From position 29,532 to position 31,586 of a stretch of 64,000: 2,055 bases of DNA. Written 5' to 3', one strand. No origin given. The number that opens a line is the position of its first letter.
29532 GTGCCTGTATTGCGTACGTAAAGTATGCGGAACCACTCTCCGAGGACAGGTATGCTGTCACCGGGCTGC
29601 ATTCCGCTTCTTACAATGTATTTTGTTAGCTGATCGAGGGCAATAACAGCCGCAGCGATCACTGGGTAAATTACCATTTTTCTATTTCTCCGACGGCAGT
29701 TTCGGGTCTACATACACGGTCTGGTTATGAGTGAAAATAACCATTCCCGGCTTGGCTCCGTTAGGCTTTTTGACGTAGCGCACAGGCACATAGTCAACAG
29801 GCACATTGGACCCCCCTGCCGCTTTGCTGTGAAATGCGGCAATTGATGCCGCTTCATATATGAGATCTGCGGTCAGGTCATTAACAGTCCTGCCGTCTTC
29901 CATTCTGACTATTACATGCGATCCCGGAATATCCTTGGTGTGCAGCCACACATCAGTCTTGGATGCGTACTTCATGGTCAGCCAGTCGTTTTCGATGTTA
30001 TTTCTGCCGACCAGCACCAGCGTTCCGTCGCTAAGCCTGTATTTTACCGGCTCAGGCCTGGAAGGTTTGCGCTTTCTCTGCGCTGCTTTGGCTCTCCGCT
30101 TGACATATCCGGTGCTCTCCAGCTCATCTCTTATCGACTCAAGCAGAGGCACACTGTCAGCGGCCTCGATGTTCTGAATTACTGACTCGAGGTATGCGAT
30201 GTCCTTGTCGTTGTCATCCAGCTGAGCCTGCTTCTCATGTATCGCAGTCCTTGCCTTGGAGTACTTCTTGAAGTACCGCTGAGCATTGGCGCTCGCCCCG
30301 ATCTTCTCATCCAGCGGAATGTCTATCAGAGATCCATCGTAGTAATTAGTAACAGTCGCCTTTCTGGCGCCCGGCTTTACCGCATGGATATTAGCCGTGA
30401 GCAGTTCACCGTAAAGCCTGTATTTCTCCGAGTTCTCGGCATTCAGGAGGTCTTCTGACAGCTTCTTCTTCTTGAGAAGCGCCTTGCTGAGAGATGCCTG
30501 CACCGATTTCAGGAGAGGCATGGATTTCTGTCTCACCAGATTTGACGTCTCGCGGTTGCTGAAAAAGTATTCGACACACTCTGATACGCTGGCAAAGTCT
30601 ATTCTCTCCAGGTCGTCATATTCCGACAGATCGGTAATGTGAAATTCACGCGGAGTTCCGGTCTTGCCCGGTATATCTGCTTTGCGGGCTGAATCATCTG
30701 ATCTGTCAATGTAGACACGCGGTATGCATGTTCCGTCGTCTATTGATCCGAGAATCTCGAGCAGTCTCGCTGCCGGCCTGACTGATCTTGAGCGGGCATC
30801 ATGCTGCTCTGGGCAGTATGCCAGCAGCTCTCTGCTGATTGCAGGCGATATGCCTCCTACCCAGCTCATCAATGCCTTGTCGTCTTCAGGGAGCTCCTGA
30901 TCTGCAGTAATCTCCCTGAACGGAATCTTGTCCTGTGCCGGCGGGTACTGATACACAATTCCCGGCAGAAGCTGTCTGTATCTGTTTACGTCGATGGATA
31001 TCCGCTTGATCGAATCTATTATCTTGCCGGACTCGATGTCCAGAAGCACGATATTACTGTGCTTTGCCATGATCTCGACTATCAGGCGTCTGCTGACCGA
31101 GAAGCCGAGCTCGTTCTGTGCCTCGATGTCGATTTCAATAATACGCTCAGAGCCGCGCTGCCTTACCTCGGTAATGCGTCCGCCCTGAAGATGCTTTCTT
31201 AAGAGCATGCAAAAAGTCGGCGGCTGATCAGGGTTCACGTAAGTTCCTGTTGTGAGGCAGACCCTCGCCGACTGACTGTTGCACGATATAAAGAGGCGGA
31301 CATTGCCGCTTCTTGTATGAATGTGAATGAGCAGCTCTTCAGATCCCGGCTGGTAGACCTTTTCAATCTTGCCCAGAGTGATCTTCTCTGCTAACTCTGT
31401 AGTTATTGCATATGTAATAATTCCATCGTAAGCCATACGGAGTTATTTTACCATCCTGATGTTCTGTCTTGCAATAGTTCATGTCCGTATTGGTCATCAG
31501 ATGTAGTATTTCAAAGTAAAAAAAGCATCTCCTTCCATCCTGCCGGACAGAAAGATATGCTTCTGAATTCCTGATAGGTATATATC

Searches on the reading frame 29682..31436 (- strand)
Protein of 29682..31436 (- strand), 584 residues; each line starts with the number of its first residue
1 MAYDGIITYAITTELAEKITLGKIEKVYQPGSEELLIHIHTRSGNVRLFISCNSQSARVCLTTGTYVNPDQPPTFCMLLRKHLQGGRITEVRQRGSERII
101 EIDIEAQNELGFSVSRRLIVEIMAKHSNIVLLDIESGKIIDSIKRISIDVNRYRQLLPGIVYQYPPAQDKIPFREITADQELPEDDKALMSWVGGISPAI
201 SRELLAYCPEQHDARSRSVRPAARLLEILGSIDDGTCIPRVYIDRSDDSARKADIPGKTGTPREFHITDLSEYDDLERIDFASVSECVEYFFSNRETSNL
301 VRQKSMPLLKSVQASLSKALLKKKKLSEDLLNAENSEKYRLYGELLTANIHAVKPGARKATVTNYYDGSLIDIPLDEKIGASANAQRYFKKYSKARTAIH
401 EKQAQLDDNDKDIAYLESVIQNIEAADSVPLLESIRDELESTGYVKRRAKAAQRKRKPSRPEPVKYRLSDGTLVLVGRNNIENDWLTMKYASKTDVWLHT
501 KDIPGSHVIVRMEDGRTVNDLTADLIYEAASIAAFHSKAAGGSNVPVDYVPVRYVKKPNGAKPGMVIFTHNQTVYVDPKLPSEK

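Call 26: search_protein_families(library=pfam, proteins=[window:29682-31436:-], max_evalue=0.00001)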
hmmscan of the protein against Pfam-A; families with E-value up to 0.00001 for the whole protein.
window:29682-31436:- (584 aa): 2 families
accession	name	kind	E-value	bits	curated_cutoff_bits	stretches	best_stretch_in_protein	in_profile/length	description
PF05833.16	NFACT_N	-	1.2e-129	433.5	31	1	4-457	1-455/456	NFACT N-terminal and middle domains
PF05670.18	NFACT-R_1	-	7.6e-14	52.6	29.8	1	466-567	5-109/112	NFACT protein RNA binding domain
